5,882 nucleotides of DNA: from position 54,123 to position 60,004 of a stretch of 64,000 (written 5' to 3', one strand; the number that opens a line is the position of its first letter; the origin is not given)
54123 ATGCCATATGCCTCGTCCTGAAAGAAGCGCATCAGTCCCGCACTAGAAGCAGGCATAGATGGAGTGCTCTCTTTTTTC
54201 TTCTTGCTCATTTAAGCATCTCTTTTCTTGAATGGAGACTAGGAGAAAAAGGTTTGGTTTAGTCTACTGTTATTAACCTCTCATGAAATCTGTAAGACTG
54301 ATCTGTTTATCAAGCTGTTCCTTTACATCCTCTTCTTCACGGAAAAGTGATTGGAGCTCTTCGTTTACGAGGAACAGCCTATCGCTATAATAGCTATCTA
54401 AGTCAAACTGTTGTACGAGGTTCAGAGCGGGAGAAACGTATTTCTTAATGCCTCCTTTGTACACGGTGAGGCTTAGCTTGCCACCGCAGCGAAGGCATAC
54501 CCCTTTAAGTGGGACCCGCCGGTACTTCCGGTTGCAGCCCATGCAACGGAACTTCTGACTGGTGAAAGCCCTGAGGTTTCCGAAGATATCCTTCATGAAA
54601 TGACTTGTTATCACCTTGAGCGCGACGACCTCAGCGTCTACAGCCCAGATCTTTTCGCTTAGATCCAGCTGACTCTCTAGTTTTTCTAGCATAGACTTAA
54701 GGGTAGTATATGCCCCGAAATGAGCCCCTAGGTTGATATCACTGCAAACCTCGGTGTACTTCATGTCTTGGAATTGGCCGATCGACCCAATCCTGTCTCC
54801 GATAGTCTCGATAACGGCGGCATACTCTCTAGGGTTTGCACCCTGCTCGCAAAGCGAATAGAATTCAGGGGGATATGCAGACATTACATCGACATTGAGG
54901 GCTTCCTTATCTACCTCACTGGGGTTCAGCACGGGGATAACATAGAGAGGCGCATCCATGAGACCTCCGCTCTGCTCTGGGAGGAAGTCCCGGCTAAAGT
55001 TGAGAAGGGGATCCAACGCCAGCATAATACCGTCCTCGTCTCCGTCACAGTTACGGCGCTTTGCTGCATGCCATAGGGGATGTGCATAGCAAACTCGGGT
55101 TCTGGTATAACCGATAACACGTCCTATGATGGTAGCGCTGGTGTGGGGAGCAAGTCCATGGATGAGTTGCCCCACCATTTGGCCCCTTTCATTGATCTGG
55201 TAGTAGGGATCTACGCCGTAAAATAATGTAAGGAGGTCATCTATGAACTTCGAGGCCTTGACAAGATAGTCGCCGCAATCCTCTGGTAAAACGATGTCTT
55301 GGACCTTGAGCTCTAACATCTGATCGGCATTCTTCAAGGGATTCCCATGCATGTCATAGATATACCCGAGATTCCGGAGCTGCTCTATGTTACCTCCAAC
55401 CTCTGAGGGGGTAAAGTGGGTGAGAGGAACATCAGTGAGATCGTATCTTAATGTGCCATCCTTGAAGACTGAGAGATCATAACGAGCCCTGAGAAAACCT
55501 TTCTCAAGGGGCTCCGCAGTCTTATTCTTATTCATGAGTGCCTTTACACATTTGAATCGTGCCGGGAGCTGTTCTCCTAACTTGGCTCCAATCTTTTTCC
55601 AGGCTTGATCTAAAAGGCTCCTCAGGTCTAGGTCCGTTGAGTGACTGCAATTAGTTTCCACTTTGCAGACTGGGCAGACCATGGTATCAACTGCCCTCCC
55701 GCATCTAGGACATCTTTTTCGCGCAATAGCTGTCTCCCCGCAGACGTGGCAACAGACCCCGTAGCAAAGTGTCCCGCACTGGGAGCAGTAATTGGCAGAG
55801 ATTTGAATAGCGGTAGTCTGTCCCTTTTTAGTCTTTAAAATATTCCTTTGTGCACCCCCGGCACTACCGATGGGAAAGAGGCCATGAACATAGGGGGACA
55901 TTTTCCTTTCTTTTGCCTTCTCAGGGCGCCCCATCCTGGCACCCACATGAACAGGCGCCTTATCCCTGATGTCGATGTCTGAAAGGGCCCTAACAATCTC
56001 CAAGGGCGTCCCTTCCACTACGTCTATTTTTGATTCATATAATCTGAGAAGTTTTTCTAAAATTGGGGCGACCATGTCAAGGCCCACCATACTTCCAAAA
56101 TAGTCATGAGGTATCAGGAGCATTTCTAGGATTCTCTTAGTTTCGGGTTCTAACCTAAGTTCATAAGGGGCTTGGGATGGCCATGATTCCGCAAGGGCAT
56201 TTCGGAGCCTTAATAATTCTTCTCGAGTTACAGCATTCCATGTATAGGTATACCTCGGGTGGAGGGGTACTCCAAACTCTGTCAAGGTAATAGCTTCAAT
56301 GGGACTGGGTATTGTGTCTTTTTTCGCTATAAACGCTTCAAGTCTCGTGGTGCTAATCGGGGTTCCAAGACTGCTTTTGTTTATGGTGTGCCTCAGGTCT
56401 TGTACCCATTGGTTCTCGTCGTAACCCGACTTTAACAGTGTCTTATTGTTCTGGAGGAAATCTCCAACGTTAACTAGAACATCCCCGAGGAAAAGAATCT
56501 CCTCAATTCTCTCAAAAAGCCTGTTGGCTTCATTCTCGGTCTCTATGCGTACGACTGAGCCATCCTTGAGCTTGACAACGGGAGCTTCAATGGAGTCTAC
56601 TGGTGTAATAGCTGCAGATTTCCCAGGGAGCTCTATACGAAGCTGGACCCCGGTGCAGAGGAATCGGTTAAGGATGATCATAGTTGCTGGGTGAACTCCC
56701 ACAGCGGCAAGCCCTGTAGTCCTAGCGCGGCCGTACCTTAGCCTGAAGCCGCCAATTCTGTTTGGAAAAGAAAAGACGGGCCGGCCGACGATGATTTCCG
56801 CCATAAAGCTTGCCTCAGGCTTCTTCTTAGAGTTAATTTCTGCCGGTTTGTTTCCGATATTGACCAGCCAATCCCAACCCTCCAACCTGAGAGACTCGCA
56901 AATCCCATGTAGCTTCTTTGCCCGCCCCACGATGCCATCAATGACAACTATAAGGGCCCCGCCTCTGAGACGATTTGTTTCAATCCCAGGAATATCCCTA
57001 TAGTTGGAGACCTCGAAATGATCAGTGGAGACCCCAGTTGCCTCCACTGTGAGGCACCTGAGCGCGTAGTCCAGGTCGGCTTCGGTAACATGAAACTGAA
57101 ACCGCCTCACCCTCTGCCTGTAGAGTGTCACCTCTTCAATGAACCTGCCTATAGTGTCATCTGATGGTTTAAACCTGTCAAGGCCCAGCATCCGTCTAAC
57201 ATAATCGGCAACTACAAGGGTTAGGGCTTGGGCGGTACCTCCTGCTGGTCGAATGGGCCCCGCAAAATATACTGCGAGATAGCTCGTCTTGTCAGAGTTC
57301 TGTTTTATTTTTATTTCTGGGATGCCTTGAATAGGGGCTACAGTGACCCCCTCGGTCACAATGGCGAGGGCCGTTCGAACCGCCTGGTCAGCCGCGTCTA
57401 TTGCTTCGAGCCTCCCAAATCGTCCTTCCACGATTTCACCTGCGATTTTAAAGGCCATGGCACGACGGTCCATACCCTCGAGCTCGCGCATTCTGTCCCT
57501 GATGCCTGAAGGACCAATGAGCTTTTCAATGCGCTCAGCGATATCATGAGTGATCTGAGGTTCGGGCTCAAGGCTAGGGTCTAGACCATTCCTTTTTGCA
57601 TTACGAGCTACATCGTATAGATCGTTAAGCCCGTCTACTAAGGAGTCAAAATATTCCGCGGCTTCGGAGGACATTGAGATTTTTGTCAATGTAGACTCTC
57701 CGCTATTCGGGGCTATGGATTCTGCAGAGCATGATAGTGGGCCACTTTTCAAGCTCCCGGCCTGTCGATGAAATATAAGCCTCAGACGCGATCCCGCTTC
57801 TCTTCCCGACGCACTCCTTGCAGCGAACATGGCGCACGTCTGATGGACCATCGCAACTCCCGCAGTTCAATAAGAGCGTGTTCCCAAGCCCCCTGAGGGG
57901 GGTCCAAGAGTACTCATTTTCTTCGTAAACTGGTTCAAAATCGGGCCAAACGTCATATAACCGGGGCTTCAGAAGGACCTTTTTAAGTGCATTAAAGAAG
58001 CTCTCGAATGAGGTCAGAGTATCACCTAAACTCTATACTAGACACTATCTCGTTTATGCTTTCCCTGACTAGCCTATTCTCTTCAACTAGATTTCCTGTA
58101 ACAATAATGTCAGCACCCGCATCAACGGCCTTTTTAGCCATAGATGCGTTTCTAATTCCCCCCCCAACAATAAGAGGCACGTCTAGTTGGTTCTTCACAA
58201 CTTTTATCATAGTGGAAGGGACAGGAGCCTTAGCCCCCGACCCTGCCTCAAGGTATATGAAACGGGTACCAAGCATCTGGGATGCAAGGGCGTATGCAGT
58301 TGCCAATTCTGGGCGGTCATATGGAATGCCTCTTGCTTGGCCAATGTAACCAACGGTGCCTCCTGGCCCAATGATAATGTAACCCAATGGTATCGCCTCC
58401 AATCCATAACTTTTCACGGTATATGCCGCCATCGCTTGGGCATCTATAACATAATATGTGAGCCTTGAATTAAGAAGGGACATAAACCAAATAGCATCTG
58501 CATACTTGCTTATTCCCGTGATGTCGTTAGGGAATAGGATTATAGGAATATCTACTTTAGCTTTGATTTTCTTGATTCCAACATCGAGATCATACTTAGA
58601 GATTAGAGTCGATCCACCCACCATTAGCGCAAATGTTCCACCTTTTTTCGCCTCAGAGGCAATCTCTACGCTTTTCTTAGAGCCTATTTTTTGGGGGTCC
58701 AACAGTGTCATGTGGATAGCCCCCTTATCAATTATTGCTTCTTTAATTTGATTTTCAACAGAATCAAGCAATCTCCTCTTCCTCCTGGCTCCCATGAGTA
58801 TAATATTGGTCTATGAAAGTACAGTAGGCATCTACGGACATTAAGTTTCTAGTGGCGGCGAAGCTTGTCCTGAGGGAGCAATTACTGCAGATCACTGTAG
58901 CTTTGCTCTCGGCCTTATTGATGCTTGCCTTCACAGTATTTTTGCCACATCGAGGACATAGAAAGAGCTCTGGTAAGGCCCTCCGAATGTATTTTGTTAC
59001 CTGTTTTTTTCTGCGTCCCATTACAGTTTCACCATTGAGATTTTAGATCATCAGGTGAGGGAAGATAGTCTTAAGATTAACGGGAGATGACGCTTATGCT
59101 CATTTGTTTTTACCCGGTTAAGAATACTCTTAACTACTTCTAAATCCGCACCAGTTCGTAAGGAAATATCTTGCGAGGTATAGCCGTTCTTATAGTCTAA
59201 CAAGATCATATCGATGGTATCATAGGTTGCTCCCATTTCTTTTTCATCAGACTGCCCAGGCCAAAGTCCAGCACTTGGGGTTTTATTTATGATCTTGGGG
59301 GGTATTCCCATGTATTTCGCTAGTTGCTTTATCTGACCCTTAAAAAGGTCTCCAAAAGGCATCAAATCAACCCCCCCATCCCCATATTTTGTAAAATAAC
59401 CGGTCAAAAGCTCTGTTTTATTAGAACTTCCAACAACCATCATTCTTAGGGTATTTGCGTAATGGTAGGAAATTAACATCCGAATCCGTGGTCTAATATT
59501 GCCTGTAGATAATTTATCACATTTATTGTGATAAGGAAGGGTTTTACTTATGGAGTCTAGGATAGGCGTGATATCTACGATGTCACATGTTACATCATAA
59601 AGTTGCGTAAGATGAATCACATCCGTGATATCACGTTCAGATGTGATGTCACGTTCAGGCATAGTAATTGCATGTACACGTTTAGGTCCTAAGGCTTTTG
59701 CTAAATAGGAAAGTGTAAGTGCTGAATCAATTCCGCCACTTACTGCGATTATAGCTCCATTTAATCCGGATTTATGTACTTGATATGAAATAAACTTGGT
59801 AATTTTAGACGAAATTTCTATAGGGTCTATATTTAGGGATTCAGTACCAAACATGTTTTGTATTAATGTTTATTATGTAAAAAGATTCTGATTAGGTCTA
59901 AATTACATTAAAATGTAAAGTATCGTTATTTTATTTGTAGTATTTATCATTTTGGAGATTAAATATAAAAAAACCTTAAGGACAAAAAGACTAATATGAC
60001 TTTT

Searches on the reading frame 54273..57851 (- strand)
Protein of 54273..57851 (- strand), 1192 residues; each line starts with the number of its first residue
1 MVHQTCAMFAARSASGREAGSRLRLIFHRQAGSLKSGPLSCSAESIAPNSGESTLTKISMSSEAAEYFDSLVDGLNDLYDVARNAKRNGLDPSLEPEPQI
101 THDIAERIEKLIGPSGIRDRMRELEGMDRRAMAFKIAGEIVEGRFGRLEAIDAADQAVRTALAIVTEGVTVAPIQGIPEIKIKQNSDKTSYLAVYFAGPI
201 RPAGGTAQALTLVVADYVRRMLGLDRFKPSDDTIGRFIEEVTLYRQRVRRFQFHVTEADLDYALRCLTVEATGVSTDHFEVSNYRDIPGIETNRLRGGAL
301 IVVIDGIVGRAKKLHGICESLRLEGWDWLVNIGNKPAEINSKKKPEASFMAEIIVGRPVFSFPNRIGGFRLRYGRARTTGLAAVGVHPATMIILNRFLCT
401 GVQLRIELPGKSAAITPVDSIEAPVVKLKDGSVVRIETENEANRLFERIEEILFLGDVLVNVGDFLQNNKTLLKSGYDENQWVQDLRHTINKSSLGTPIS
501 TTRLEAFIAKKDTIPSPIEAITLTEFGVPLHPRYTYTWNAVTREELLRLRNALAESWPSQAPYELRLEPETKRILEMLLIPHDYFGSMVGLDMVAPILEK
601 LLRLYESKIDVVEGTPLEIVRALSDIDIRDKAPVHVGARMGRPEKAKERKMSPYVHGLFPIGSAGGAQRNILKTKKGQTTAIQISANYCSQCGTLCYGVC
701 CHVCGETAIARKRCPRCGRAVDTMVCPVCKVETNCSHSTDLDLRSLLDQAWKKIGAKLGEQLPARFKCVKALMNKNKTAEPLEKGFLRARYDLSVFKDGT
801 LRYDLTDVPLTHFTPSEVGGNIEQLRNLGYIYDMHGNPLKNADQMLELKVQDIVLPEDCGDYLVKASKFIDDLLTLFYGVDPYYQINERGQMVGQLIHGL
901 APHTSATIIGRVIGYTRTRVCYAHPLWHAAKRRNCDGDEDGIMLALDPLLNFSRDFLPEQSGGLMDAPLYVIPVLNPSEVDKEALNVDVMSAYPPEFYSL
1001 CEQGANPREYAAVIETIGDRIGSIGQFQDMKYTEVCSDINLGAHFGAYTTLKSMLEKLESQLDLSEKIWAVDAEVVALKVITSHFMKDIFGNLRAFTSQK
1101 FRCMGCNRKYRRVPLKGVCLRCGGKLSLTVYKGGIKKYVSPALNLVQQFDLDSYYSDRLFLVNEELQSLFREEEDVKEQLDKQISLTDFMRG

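Call 64: search_protein_families(library=pfam, proteins=[window:54273-57851:-], max_evalue=0.00001)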
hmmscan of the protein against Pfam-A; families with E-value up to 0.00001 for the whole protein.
window:54273-57851:- (1192 aa): 3 families
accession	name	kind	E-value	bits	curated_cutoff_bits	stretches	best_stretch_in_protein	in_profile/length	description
PF24846.1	PolC_DP2_cat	-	5.3e-126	420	24.3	1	763-1057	5-299/299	DNA polymerase II large subunit DP2, catalytic domain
PF24844.1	PolC_DP2_central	-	1.7e-117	392.9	24.3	1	341-721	6-370/372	DNA polymerase II large subunit DP2, central domain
PF03833.19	PolC_DP2_N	-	6.4e-96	321.1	24.3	1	66-332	1-268/271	DNA polymerase II large subunit DP2, N-terminal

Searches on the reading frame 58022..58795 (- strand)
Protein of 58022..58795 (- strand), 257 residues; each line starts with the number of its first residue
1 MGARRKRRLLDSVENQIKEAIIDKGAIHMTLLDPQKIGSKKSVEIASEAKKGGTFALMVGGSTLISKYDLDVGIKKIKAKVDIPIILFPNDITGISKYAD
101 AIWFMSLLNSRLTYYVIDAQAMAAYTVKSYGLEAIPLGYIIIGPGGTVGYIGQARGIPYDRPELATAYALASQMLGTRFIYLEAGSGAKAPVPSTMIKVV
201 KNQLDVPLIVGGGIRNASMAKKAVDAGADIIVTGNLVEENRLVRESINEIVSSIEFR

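Call 64: search_protein_families(library=pfam, proteins=[window:58022-58795:-], max_evalue=0.00001)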
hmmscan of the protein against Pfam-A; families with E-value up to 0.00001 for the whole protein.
window:58022-58795:- (257 aa): 2 families
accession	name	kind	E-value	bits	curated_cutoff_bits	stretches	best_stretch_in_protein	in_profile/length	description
PF01884.23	PcrB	-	4e-59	200.3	23.9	1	28-251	8-223/226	PcrB family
PF00977.27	His_biosynth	-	2.7e-07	30.7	23.6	1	186-251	54-120/228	Histidine biosynthesis protein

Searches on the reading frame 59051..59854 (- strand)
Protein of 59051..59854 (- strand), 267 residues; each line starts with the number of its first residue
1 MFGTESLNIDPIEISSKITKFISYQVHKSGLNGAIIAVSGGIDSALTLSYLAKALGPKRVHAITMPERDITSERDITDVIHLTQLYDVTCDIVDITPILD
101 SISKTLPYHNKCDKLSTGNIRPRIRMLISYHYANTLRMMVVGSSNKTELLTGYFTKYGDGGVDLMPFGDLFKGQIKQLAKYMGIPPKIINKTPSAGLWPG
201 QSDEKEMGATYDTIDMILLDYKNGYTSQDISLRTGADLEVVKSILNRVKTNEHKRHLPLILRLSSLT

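Call 64: search_protein_families(library=pfam, proteins=[window:59051-59854:-], max_evalue=0.00001)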
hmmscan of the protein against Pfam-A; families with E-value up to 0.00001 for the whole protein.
window:59051-59854:- (267 aa): 1 family
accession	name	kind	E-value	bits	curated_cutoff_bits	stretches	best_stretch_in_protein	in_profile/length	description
PF02540.23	NAD_synthase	-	4.5e-74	249.1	21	1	16-258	3-242/242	NAD synthase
